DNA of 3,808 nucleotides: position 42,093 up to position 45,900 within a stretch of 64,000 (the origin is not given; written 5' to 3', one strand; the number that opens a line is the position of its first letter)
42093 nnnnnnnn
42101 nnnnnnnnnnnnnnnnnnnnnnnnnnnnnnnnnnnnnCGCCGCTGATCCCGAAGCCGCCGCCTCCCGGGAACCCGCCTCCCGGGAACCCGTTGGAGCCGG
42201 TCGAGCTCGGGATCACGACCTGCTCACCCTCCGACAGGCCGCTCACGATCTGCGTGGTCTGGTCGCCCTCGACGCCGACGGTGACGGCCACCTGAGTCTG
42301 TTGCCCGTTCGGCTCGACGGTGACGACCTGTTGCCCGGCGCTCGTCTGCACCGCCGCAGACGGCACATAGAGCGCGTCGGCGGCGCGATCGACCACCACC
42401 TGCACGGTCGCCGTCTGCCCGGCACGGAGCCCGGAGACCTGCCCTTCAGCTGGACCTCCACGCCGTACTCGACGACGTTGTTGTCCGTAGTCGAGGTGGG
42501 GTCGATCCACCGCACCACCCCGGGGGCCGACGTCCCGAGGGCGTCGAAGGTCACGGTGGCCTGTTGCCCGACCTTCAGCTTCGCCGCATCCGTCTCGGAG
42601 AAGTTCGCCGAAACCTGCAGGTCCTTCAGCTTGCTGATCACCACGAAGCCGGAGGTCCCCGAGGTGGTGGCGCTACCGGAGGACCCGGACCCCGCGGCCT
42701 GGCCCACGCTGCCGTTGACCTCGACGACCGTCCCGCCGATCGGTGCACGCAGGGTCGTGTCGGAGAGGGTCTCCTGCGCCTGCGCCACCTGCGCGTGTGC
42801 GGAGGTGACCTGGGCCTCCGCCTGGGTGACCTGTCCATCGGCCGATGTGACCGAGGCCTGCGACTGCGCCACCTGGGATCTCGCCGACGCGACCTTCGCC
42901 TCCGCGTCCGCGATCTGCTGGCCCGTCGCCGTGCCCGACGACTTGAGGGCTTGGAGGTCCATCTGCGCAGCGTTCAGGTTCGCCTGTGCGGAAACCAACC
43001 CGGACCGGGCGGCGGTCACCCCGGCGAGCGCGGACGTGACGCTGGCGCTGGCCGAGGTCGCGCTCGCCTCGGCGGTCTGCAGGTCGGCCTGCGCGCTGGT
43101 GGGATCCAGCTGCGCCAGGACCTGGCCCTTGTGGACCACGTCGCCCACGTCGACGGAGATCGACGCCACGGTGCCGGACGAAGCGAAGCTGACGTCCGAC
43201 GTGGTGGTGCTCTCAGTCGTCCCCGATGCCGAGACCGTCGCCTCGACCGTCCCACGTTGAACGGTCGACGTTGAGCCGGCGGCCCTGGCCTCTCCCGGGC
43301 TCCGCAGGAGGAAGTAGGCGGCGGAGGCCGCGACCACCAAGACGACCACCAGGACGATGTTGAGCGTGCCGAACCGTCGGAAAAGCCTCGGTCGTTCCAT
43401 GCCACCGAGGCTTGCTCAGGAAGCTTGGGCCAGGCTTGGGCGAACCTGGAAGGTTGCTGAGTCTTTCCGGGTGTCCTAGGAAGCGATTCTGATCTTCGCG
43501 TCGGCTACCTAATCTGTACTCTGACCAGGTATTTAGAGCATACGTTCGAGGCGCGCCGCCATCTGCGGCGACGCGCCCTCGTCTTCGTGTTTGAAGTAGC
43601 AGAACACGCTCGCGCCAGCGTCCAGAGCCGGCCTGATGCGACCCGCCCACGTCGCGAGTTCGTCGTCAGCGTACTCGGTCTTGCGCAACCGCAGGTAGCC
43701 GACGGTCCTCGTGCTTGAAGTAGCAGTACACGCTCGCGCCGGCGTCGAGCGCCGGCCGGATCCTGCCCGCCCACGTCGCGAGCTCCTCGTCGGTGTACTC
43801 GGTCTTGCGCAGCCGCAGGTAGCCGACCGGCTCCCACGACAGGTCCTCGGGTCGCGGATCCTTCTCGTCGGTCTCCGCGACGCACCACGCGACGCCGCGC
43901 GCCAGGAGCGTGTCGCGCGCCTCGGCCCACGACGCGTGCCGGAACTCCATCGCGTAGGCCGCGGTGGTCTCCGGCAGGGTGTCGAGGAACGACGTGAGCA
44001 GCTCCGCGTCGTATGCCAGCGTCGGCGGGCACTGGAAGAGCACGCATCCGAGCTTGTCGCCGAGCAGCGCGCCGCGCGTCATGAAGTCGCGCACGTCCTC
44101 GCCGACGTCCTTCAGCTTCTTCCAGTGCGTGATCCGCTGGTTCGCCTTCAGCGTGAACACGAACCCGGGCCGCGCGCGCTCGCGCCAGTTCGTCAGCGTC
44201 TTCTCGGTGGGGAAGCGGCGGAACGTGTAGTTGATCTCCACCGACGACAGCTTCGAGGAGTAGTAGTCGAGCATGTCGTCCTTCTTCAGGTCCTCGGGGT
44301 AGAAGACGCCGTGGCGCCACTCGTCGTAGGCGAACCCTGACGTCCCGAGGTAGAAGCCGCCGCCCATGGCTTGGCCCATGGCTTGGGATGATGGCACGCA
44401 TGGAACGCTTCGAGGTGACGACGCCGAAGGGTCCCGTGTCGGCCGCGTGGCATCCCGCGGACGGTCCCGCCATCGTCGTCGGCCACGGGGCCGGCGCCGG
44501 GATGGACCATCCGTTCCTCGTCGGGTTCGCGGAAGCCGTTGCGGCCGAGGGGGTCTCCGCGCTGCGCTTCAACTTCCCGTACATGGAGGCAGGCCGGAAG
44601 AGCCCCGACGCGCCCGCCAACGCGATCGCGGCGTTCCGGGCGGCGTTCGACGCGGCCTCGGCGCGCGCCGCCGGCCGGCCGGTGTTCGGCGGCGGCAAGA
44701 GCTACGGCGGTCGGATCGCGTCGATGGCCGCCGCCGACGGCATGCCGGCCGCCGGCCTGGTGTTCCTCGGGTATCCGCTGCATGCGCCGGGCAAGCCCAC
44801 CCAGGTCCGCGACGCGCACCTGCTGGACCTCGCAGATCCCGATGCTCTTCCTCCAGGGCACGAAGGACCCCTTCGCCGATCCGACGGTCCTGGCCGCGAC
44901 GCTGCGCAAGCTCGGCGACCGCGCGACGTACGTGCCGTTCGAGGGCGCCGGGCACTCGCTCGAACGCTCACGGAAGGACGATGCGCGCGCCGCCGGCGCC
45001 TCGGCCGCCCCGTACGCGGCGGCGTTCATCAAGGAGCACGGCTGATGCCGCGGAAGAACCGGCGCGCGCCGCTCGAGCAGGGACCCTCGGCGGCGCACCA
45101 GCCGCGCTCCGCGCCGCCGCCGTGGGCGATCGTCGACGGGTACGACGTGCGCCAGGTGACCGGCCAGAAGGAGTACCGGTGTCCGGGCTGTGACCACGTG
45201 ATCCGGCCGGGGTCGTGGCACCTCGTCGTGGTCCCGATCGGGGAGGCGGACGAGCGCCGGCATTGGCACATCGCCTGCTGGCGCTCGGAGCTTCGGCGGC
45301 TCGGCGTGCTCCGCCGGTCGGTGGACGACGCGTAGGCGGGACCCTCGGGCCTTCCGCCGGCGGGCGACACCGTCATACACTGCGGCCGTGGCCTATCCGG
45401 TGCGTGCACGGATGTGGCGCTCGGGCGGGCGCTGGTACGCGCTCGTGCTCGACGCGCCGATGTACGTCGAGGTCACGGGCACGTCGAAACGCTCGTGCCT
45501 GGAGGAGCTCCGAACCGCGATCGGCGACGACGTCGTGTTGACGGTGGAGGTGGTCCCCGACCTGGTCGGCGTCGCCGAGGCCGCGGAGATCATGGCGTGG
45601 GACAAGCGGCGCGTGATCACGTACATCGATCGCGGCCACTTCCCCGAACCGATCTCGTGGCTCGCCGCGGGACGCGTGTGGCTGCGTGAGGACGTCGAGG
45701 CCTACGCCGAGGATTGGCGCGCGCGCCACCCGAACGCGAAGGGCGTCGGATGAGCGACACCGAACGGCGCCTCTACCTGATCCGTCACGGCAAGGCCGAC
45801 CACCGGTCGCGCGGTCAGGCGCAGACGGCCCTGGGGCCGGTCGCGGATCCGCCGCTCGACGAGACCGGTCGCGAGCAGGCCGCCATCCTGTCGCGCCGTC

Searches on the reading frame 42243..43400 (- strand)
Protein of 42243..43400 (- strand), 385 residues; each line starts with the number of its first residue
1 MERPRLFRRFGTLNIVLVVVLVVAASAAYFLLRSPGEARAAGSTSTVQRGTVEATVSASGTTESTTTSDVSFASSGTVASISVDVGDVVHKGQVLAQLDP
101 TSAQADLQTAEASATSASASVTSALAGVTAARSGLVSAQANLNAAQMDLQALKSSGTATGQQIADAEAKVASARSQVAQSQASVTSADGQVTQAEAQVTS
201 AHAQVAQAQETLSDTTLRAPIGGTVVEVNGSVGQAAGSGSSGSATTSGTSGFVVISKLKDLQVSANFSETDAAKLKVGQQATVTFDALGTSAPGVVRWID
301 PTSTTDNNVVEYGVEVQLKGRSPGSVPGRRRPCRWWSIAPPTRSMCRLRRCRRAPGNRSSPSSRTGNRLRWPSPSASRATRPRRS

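Call 9: search_protein_families(library=pfam, proteins=[window:42243-43400:-], max_evalue=0.01)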
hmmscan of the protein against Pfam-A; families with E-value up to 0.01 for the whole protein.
window:42243-43400:- (385 aa): 5 families
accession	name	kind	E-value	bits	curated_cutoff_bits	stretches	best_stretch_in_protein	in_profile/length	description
PF13437.12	HlyD_3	-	6.8e-13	49.7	22.2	1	216-321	1-96/106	HlyD family secretion protein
PF16576.10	HlyD_D23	-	2.8e-11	43.6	30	1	57-308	7-193/214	Barrel-sandwich domain of CusB or HlyD membrane-fusion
PF13533.13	Biotin_lipoyl_2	-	2.1e-08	34.2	29.8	1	70-99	3-32/32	Biotin-lipoyl like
PF00364.28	Biotin_lipoyl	-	0.00089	19.5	22.1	0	70-98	45-73/73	Biotin-requiring enzyme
PF14221.11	DUF4330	-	0.0081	16.8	27.6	1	8-97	9-100/167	Domain of unknown function (DUF4330)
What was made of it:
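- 42112..43400 (-): HlyD/YknX-type periplasmic adaptor gene. It is broken here by a 1-nt deletion in a G run at about 42444. Pfam HlyD_3, HlyD_D23 and Biotin_lipoyl_2 (call 9).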

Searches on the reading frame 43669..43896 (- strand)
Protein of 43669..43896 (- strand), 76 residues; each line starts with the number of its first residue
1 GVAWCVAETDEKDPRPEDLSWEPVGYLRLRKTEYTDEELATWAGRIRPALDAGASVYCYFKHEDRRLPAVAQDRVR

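Call 61: find_homologous_proteins(query=window:43669-43896:-, max_evalue=1e-15)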
Query seq(76 aa) (76 aa): 37 proteins with E <= 1e-15 among 41 candidates.
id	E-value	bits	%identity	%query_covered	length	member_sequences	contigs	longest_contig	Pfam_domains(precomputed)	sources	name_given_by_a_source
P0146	3.4e-37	144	97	84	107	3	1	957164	PF01904.25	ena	-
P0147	1.9e-36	141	95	84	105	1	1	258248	PF01904.25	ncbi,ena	-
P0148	1.1e-32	129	88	84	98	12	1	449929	PF01904.25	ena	-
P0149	2.1e-32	129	86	84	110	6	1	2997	PF01904.25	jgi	-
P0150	8.5e-32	127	86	84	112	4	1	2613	PF01904.25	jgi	jgi:uncharacterized protein YecE (DUF72 family)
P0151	4.7e-31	124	84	84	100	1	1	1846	PF01904.25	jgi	jgi:uncharacterized protein YecE (DUF72 family)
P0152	5.1e-31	124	84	83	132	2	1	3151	PF01904.25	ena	-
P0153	1.4e-30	123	81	84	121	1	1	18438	PF01904.25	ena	-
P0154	1.6e-30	123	81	84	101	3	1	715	PF01904.25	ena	-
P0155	4.8e-30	121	81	84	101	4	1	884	PF01904.25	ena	-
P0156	7.6e-30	120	77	92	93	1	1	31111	PF01904.25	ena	-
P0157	7.8e-30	120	80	84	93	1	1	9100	PF01904.25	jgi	jgi:uncharacterized protein YecE (DUF72 family)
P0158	1.3e-29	120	81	84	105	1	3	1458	PF01904.25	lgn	-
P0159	2.0e-29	119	70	100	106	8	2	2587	PF01904.25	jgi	jgi:uncharacterized protein YecE (DUF72 family)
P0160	2.0e-29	119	83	84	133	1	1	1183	PF01904.25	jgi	jgi:uncharacterized protein YecE (DUF72 family)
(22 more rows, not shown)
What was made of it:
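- Tried and rejected: This is weak negative evidence (call 61).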

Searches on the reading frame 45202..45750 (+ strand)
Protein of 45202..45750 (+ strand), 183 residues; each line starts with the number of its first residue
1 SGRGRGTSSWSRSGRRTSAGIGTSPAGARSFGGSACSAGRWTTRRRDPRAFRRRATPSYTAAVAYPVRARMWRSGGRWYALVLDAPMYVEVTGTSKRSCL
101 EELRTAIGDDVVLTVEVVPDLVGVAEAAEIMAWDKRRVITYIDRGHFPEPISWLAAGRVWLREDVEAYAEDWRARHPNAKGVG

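Call 68: search_protein_families(library=pfam, alignment_id=A3, max_evalue=0.0001)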
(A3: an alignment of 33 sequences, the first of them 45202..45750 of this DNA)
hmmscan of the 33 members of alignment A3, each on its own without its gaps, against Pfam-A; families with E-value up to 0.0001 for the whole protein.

A. member 1, window:45202-45750:+ (183 aa): 0 families

B. families by the number of members that match (of 33 scanned): 27 families (the first 25 are shown)
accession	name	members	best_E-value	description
PF00202.27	Aminotran_3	2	6.6e-92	Aminotransferase class-III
PF10103.15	Zincin_2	1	2.5e-90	Zincin-like metallopeptidase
PF21686.3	LigD_Prim-Pol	1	5.5e-85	LigD, primase-polymerase domain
PF06267.17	DUF1028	1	8.5e-74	Family of unknown function (DUF1028)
PF03699.18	UPF0182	1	1.1e-67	Uncharacterised protein family (UPF0182)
PF00793.26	DAHP_synth_1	1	7.5e-63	DAHP synthetase I family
PF14681.12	UPRTase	1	1.4e-62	Uracil phosphoribosyltransferase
PF09587.15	PGA_cap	1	6.9e-56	Bacterial capsule synthesis protein PGA_cap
PF02608.20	Bmp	1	1.3e-54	ABC transporter substrate-binding protein PnrA-like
PF00005.33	ABC_tran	1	4.2e-50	ABC transporter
PF02653.21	BPD_transp_2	1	1.3e-43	Branched-chain amino acid transport system / permease component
PF00300.27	His_Phos_1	1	9.3e-42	Histidine phosphatase superfamily (branch 1)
PF08335.16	GlnD_UR_UTase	1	4.8e-28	GlnD PII-uridylyltransferase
PF03061.28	4HBT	1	4e-18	Thioesterase superfamily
PF13360.13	PQQ_2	1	3.5e-14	Outer membrane protein assembly factor BamB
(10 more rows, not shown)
